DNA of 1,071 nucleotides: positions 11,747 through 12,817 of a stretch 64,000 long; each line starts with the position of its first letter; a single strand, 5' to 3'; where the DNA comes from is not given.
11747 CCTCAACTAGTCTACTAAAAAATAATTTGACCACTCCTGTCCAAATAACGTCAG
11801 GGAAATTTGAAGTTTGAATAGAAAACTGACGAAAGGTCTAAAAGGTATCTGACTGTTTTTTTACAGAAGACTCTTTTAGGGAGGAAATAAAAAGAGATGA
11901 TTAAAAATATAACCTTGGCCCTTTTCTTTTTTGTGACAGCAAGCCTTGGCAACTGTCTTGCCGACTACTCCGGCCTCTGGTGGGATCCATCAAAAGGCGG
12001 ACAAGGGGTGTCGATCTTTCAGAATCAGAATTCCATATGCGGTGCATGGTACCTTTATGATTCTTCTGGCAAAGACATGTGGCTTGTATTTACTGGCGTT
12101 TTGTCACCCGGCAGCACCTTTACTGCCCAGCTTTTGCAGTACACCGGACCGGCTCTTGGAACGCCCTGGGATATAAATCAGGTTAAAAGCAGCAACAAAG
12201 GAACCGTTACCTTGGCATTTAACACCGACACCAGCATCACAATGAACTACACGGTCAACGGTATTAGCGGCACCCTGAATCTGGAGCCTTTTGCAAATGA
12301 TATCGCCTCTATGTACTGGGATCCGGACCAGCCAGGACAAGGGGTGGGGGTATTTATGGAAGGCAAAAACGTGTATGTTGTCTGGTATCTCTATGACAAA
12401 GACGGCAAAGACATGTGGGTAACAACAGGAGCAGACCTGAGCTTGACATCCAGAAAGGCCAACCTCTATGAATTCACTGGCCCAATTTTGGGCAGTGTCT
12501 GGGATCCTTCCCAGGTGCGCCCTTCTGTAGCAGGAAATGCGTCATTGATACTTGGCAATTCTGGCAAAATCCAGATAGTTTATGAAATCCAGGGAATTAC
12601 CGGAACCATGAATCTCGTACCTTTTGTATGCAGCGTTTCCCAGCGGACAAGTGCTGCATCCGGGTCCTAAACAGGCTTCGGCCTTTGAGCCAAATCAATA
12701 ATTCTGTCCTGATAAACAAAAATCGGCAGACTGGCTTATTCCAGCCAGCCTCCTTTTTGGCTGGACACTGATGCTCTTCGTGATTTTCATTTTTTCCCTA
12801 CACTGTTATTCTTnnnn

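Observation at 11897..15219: Uncharacterised ~110-120-aa 'W-W-x-P ... G-x-G' domain present four times in two adjacent secreted proteins (stand-alone tandem pair + subtilase C-terminus)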

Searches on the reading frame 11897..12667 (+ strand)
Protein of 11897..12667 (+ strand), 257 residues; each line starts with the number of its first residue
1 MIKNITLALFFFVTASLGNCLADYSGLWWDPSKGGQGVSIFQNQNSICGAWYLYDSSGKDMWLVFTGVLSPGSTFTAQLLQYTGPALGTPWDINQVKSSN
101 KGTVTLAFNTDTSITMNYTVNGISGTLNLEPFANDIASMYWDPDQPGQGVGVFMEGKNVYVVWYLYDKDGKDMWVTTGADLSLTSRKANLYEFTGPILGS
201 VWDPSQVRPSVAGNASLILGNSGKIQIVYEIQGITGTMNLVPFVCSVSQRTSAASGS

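Call 3: search_protein_families(library=pfam, proteins=[window:11897-12667:+], max_evalue=10)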
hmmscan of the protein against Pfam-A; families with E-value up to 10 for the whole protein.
window:11897-12667:+ (257 aa): 1 family
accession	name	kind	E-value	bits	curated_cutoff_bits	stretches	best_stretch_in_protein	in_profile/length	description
PF14274.12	BT_3044-like_C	-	0.016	15.8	23.1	1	100-177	70-136/141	BT_3044-like, C-terminal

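Call 4: search_protein_families(library=ncbifam, proteins=[window:11897-12667:+], max_evalue=10)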
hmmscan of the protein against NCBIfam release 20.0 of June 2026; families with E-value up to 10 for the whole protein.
window:11897-12667:+ (257 aa): 0 families

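Call 10: find_homologous_proteins(query=window:11897-12667:+, max_evalue=0.001)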
Query window:11897-12667:+ (257 aa): 14 proteins with E <= 0.001 among 559 candidates.
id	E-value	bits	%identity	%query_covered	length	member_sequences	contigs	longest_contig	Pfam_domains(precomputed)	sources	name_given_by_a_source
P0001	4.5e-170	582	100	100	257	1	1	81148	-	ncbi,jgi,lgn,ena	-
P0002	2.7e-137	474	80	100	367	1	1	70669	-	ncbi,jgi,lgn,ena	-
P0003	8.8e-136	469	78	100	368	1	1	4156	-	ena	-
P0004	1.7e-117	409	70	100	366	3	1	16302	-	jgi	-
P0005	4.6e-107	375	64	97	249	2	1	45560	-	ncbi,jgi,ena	-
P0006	8.6e-100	351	63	89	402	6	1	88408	-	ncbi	-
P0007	5.3e-90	319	55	99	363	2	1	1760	-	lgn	-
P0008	7.4e-88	312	59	90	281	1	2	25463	-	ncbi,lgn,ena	-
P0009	3.0e-87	310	54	100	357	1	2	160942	-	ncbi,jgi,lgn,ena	-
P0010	4.9e-84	300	55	93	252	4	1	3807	-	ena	-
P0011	8.8e-82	292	54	96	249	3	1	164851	-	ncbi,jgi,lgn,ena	-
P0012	1.5e-48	183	41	94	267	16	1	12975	-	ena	-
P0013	1.9e-41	160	35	96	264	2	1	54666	-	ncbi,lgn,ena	-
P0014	5.9e-39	152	44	64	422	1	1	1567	-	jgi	-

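Call 14: find_encoding_contigs(protein=window:11897-12667:+, flank=10000, max_places=4)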
Protein window:11897-12667:+ (257 aa): 2 contigs read that carry it; 2 places shown.
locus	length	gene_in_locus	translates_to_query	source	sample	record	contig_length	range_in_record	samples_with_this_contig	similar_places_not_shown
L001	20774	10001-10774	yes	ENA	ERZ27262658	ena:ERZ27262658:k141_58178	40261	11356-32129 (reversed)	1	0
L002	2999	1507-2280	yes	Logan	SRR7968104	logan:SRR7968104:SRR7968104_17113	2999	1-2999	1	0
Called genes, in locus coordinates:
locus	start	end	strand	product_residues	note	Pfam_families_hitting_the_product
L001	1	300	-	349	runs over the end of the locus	-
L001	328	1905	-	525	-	PF10150:RNase_E_G, PF20833:RNase_E_G_Thio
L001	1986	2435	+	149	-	PF02580:Tyr_Deacylase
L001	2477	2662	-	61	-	-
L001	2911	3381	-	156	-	PF00588:SpoU_methylase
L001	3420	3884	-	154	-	PF01475:FUR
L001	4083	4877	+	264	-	PF01475:FUR, PF04023:FeoA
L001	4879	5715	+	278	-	PF01210:NAD_Gly3P_dh_N (weak), PF03807:F420_oxidored, PF14748:P5CR_dimer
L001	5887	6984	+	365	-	PF00375:SDF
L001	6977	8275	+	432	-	PF21694:DNA_pol3_delta_C (faint)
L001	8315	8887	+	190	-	PF12917:YfbR-like, PF13023:HD_3, PF01966:HD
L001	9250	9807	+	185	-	-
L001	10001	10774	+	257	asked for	-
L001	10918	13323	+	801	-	PF00082:Peptidase_S8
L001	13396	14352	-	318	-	PF22335:Cas10-Cmr2_palm2 (faint), PF00990:GGDEF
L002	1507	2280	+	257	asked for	-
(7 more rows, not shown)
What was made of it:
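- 11897..12670 (+): ORF A: 257-aa exported protein made of a signal peptide, two barrel units and a short tail. The exact protein is present on public contigs (calls 10, 14).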

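Call 25: search_protein_families(library=pfam, proteins=[P0002, P0014, P0006], max_evalue=1)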
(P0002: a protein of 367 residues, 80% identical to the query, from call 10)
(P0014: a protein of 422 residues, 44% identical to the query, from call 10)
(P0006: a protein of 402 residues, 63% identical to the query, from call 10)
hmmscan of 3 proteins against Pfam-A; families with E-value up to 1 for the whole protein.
P0002 (367 aa): 0 families

P0014 (422 aa): 0 families

P0006 (402 aa): 1 family
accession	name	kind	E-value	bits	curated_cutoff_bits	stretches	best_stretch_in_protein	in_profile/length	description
PF01298.24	TbpB_B_D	-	0.16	12.9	26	1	294-383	4-79/126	C-lobe and N-lobe beta barrels of Tf-binding protein B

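Call 28: predict_structure(alignment_id=A2)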
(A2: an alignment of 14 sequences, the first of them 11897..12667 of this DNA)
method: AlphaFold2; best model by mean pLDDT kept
length: 257 residues; sequences in the alignment: 14
mean_pLDDT: 83.8   pTM: 0.77
mean pLDDT of the five models: 83.8, 82.7, 81.5, 81.5, 81.2
residues with pLDDT >= 90: 141; 70-90: 73; 50-70: 23; < 50: 20
segments of 3 or more residues with pLDDT < 50: 1-4, 15-20, 249-257
pLDDT, mean of each block of 10 residues (from residue 1): 48 46 87 90 91 92 92 93 93 93 97 96 95 87 89 83 90 82 73 92 92 84 82 91 71 34
secondary structure, 60 per line:
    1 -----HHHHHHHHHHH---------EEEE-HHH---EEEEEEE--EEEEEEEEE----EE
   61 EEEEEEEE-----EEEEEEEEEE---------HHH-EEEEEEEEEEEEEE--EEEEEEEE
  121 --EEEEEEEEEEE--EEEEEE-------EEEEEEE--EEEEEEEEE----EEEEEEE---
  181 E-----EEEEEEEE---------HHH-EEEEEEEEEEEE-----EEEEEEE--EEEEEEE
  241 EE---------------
elements in order: H6-16 E26-29 E37-43 E46-54 E59-68 E74-83 E97-110 E113-120 E123-133 E136-141 E149-155 E158-166 E171-177 E187-194 E208-219 E225-231 E234-242
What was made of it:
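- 12299..12628 (+): Unit A2. The AF2 two-unit model has pLDDT 83.8 and pTM 0.77 (call 28).
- The pair has pLDDT 83.8 and pTM 0.77 (call 28).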

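Call 32: fold_search(model_id=the predicted structure, library=pdb)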
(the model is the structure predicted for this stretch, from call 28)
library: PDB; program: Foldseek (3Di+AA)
matches with E <= 10: 942; with E <= 0.001: 0
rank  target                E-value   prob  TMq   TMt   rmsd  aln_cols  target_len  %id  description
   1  5ixa_B                5.0e-03  0.54  0.17  0.17  20.8       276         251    9  HCMV DNA polymerase processivity subunit UL44 at neutral pH and low salt (released 2016-11-30)
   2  5ixa_A                5.3e-03  0.47  0.17  0.17  22.3       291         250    7  HCMV DNA polymerase processivity subunit UL44 at neutral pH and low salt (released 2016-11-30)
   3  1yyp_A                5.8e-03  0.51  0.17  0.17  21.2       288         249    6  Crystal structure of cytomegalovirus UL44 bound to C-terminal peptide from CMV UL54 (released 2005-12-27)
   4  5iwd                  5.8e-03  0.44  0.17  0.17  21.6       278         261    9  HCMV DNA polymerase subunit UL44 complex with a small molecule (released 2016-11-30)
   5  5v38_B                6.7e-03  0.51  0.17  0.12  21.4       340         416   10  Crystal Structure of The Receptor-binding Domain of Botulinum Neurotoxin Type HA (released 2017-03-22)
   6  1t6l                  9.4e-03  0.44  0.17  0.17  21.7       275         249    9  Crystal Structure of the Human Cytomegalovirus DNA Polymerase Subunit, UL44 (released 2004-08-10)
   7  2asn                  9.8e-03  1.00  0.29  0.40   6.0       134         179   16  Crystal structure of D1A mutant of nitrophorin 2 complexed with imidazole (released 2006-08-01)
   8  5vzt_D                1.1e-02  0.72  0.23  0.17  13.8       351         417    9  Crystal structure of the Skp1-FBXO31 complex (released 2018-01-17)
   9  1euo                  1.4e-02  1.00  0.28  0.38   6.8       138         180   17  Crystal structure of nitrophorin 2 (prolixin-S) (released 2000-05-10)
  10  4o3y                  1.7e-02  0.47  0.21  0.12  21.9       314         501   10  Crystal structure of the vaccine antigen Transferrin Binding Protein B (TbpB) mutant Arg-179-Glu from Actinobacillus ple (released 2015-01-14)
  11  6qh1_C                1.8e-02  0.30  0.16  0.17  20.1       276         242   10  The structure of Schizosaccharomyces pombe PCNA in complex with an Spd1 derived peptide (released 2020-02-05)
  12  4ghb_B                1.8e-02  0.28  0.19  0.19  19.8       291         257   11  Crystal structure of a porin-like protein (BACUNI_01323) from Bacteroides uniformis ATCC 8492 at 2.32 A resolution (released 2012-08-29)
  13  3tbl_B                1.9e-02  0.33  0.17  0.17  20.3       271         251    8  Structure of Mono-ubiquitinated PCNA: Implications for DNA Polymerase Switching and Okazaki Fragment Maturation (released 2012-05-23)
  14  1ncc_N                2.0e-02  0.18  0.15  0.12  20.0       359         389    9  CRYSTAL STRUCTURES OF TWO MUTANT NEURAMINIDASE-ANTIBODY COMPLEXES WITH AMINO ACID SUBSTITUTIONS IN THE INTERFACE (released 1994-01-31)
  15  4o4x_B                2.1e-02  0.47  0.21  0.12  21.6       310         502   10  Crystal structure of the vaccine antigen Transferrin Binding Protein B (TbpB) double mutant Tyr-167-Ala and Trp-176-Al (released 2015-01-14)
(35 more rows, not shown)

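Call 35: find_encoding_contigs(protein=P0002, flank=6000, max_places=2)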
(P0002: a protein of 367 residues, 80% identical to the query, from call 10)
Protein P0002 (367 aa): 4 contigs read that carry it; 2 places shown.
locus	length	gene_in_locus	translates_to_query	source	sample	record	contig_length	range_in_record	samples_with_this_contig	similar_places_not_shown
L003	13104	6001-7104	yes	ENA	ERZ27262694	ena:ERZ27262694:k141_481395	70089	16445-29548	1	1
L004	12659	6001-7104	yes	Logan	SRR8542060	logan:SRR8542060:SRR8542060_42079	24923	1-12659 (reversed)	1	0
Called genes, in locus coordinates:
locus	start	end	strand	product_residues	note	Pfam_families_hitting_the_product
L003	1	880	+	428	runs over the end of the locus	PF00375:SDF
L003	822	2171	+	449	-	PF21694:DNA_pol3_delta_C (faint)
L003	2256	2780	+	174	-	PF12917:YfbR-like, PF13023:HD_3, PF01966:HD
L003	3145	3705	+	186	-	-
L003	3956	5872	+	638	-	PF00989:PAS (faint), PF08448:PAS_4 (faint), PF13188:PAS_8 (weak), PF13426:PAS_9 (weak), PF00512:HisKA, PF02518:HATPase_c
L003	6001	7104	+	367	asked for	-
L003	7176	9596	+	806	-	PF00082:Peptidase_S8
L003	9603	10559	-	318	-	PF22335:Cas10-Cmr2_palm2 (faint), PF00990:GGDEF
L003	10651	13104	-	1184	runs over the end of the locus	PF02463:SMC_N, PF13175:AAA_15, PF13304:AAA_21 (weak), PF13476:AAA_23, PF13555:AAA_29 (faint), PF06470:SMC_hinge (weak)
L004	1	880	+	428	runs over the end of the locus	PF00375:SDF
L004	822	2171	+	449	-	PF21694:DNA_pol3_delta_C (faint)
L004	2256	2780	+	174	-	PF12917:YfbR-like, PF13023:HD_3, PF01966:HD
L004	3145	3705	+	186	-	-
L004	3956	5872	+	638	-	PF00989:PAS (faint), PF08448:PAS_4 (faint), PF13188:PAS_8 (weak), PF13426:PAS_9 (weak), PF00512:HisKA, PF02518:HATPase_c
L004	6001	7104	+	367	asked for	-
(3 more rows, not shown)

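Call 36: find_encoding_contigs(protein=P0005, flank=6000, max_places=2)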
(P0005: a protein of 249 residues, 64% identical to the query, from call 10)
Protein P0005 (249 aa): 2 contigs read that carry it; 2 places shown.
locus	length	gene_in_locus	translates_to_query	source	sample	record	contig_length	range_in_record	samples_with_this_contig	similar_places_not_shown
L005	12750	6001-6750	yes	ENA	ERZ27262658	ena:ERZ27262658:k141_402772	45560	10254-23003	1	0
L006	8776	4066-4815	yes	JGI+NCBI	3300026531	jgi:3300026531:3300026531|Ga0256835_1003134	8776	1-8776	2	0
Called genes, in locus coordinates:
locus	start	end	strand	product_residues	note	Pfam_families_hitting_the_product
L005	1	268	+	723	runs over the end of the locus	PF03968:LptD_N (weak), PF19838:LptD_2 (weak), PF04453:LptD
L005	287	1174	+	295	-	PF04228:Zn_peptidase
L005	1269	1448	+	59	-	-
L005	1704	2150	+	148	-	-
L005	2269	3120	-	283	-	PF00753:Lactamase_B, PF12706:Lactamase_B_2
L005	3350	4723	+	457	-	PF14691:Fer4_20, PF13738:Pyr_redox_3 (faint), PF07992:Pyr_redox_2, PF12831:FAD_oxidored (faint), PF13450:NAD_binding_8 (weak), PF00070:Pyr_redox (weak)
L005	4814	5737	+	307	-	PF01694:Rhomboid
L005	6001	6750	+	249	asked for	-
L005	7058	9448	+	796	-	PF00082:Peptidase_S8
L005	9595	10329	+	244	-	PF00005:ABC_tran, PF13304:AAA_21 (faint)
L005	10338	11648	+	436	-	PF00501:AMP-binding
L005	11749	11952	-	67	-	PF00313:CSD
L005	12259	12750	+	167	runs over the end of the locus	PF09723:Zn_ribbon_8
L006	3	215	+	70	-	?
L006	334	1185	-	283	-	PF00753:Lactamase_B, PF12706:Lactamase_B_2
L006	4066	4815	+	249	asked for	-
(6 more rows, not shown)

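Call 37: find_encoding_contigs(protein=P0009, flank=6000, max_places=2)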
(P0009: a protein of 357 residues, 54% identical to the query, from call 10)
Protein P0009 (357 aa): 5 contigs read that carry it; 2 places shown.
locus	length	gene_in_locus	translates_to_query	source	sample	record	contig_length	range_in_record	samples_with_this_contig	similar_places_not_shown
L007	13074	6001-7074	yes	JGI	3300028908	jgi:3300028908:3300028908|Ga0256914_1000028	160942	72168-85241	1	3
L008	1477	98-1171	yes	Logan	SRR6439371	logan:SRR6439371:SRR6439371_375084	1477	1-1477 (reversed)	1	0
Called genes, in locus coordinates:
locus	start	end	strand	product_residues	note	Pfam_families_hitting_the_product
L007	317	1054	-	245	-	PF00691:OmpA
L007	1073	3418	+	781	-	PF22896:OB_RNR_1st (faint), PF08206:OB_RNB, PF17876:CSD2, PF00773:RNB, PF00575:S1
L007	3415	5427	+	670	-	PF22745:Nlig-Ia, PF01653:DNA_ligase_aden, PF03120:OB_DNA_ligase, PF03119:DNA_ligase_ZBD, PF14520:HHH_5 (weak), PF12826:HHH_2, PF14520:HHH_5 (weak), PF00533:BRCT, +2 more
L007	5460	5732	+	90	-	PF00708:Acylphosphatase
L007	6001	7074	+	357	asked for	-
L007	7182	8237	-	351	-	PF09084:NMT1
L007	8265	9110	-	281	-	PF14371:DUF4412 (faint)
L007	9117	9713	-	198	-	-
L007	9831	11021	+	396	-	PF00202:Aminotran_3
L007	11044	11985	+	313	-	PF02729:OTCace_N, PF00185:OTCace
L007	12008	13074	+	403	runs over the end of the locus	PF00764:Arginosuc_synth, PF20979:Arginosuc_syn_C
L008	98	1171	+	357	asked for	-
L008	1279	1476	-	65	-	?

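Call 38: find_encoding_contigs(protein=P0006, flank=6000, max_places=1)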
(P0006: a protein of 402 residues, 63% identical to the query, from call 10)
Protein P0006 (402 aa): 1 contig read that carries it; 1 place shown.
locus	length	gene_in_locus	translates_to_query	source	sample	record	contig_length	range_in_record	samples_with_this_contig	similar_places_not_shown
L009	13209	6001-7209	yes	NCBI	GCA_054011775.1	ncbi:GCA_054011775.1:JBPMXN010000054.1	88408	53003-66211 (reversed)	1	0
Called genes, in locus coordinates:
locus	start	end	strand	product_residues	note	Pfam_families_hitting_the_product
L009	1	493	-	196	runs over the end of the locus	PF13689:DUF4154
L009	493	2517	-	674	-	PF07715:Plug, PF00593:TonB_dep_Rec_b-barrel, PF14905:OMP_b-brl_3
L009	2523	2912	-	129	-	PF00072:Response_reg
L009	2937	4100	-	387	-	PF00072:Response_reg, PF00512:HisKA (weak), PF02518:HATPase_c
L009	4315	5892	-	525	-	PF20966:MASE6, PF00512:HisKA, PF02518:HATPase_c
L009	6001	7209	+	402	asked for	-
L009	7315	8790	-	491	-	PF00999:Na_H_Exchanger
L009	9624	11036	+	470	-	PF13727:CoA_binding_3, PF02397:Bac_transf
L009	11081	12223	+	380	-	PF09314:DUF1972, PF13439:Glyco_transf_4 (weak), PF13579:Glyco_trans_4_4 (weak)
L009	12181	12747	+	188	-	-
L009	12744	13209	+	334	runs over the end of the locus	PF02563:Poly_export, PF10531:SLBB, PF22461:SLBB_2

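Call 39: find_encoding_contigs(protein=P0011, flank=6000, max_places=1)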
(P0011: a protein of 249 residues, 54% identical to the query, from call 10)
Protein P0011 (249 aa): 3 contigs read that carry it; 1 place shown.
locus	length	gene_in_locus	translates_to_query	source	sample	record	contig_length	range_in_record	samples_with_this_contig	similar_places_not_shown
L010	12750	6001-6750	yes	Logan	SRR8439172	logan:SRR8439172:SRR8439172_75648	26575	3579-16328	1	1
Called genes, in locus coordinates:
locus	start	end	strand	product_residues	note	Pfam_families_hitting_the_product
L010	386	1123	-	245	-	PF00691:OmpA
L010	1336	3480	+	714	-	PF08206:OB_RNB, PF17876:CSD2, PF00773:RNB, PF00575:S1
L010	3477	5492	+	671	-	PF22745:Nlig-Ia, PF01653:DNA_ligase_aden, PF03120:OB_DNA_ligase, PF03119:DNA_ligase_ZBD, PF14520:HHH_5 (weak), PF12826:HHH_2, PF00633:HHH, PF00533:BRCT, +2 more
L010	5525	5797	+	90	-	PF00708:Acylphosphatase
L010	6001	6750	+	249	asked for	-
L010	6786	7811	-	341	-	PF09084:NMT1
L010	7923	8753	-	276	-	PF14371:DUF4412 (weak)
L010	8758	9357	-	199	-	-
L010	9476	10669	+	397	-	PF00202:Aminotran_3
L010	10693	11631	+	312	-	PF02729:OTCace_N, PF00185:OTCace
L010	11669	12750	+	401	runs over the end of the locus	PF00764:Arginosuc_synth, PF20979:Arginosuc_syn_C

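Call 40: find_encoding_contigs(protein=P0013, flank=6000, max_places=1)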
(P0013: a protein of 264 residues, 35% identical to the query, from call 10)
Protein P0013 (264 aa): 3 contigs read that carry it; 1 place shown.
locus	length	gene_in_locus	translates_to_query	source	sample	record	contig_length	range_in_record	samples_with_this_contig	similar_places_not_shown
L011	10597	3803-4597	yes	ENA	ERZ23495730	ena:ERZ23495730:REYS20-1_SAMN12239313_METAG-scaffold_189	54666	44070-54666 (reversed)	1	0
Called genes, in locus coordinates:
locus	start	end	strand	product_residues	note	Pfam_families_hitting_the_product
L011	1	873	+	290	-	?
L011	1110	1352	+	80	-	-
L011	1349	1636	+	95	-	-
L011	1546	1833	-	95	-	-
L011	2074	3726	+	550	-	-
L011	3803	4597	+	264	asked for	-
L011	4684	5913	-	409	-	PF03453:MoeA_N, PF00994:MoCF_biosynth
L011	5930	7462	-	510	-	PF00133:tRNA-synt_1 (faint), PF01406:tRNA-synt_1e, PF09334:tRNA-synt_1g, PF01921:tRNA-synt_1f (weak), PF09190:DALR_2, PF23493:CysS_C (weak)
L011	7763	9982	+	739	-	PF00317:Ribonuc_red_lgN, PF02867:Ribonuc_red_lgC, PF12637:TSCPD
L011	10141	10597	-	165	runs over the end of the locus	-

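Call 41: find_encoding_contigs(protein=P0008, flank=6000, max_places=1)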
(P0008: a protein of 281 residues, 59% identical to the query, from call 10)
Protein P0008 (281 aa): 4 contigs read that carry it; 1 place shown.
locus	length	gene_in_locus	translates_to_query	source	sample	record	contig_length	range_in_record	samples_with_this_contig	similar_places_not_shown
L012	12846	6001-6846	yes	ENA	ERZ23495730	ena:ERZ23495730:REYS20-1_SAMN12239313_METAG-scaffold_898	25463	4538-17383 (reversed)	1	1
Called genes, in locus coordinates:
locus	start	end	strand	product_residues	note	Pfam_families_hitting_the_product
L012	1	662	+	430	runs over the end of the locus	PF21694:DNA_pol3_delta_C (faint)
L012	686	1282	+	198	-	PF12917:YfbR-like, PF13023:HD_3, PF01966:HD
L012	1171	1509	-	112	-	-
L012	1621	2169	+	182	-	-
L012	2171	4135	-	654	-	PF08448:PAS_4 (weak), PF00989:PAS, PF08447:PAS_3, PF08448:PAS_4 (weak), PF13426:PAS_9, PF00512:HisKA, PF02518:HATPase_c, PF00072:Response_reg, +1 more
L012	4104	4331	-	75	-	-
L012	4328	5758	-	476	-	PF20966:MASE6, PF00512:HisKA, PF02518:HATPase_c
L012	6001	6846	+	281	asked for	-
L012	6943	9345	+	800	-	PF00082:Peptidase_S8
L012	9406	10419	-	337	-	PF00990:GGDEF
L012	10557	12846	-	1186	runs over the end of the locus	PF02463:SMC_N, PF13175:AAA_15, PF13304:AAA_21 (weak), PF13476:AAA_23, PF13555:AAA_29 (weak), PF24161:CCDC39 (weak), PF06470:SMC_hinge (faint)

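Call 46: find_related_loci(query=A2, collection=genome_contigs, flank=5000)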
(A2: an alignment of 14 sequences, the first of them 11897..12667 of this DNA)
Query A2 (257 aa) in genome_contigs; peptide patterns used: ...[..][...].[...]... (x = any residue, [..] = any of these).
22 stretches matched a pattern; 14 encode a relative of the query (tblastn E <= 1e-3); 14 distinct loci.
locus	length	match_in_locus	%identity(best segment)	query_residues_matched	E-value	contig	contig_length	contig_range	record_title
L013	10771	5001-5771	80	1-257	1e-141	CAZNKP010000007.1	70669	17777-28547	MAG TPA_asm: uncultured Desulfobacterales bacterium isolate binchicken_co219_284 genome assembly, contig: k141_1485491,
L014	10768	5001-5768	70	2-257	3e-122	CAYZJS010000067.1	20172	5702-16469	MAG TPA_asm: uncultured Thermodesulfatator sp. isolate binchicken_co219_454 genome assembly, contig: k141_901084, whole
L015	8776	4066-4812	64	1-249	2e-111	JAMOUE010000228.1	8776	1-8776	MAG: Deltaproteobacteria bacterium isolate PIR-30_maxbin2_scaf2bin.128 PIR-30_scaffold_3201_c1, whole genome shotgun seq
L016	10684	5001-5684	63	22-249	4e-102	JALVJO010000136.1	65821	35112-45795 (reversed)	MAG: Deltaproteobacteria bacterium isolate A1_metabat2_scaf2bin.062 A1_NODE_41_length_65821_cov_46.480470, whole genome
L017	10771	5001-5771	54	1-257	3e-92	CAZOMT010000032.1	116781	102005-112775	MAG TPA_asm: uncultured Thermodesulfatator sp. isolate binchicken_co219_236 genome assembly, contig: k141_499163, whole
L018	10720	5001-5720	59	3-248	6e-92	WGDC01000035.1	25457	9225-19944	MAG: Deltaproteobacteria bacterium isolate S145_26 k151_206215, whole genome shotgun sequence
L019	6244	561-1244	56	19-245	6e-87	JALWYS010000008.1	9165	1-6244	MAG: Deltaproteobacteria bacterium isolate T2_metabat1_scaf2bin.029 T2_NODE_10777_length_9165_cov_3.111972, whole genome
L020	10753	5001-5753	53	1-250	7e-87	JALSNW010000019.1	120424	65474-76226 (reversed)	MAG: Deltaproteobacteria bacterium isolate 356-284_metabat1_scaf2bin.060 356-284_scaffold_27_c1, whole genome shotgun se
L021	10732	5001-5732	43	22-246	9e-56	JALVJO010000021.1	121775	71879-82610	MAG: Deltaproteobacteria bacterium isolate A1_metabat2_scaf2bin.062 A1_NODE_11_length_121775_cov_45.495651, whole genome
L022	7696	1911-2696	35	2-248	1e-46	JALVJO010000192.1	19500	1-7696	MAG: Deltaproteobacteria bacterium isolate A1_metabat2_scaf2bin.062 A1_NODE_885_length_19500_cov_41.863625, whole genome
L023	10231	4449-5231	35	2-248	6e-44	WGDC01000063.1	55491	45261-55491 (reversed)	MAG: Deltaproteobacteria bacterium isolate S145_26 k151_289190, whole genome shotgun sequence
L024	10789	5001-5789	35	1-248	1e-44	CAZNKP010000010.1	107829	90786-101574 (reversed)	MAG TPA_asm: uncultured Desulfobacterales bacterium isolate binchicken_co219_284 genome assembly, contig: k141_1000158,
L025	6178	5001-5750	31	21-229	2e-6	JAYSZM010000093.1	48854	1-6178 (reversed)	MAG: Lysobacterales bacterium isolate GFS_13630 GFS_13630_92, whole genome shotgun sequence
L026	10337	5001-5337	27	77-209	2e-4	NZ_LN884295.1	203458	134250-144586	Paenibacillus ihumii strain AT5, whole genome shotgun sequence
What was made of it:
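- Stand-alone versions are conserved at 54-80% identity across genomes (calls 10, 46), which implies a function of their own.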
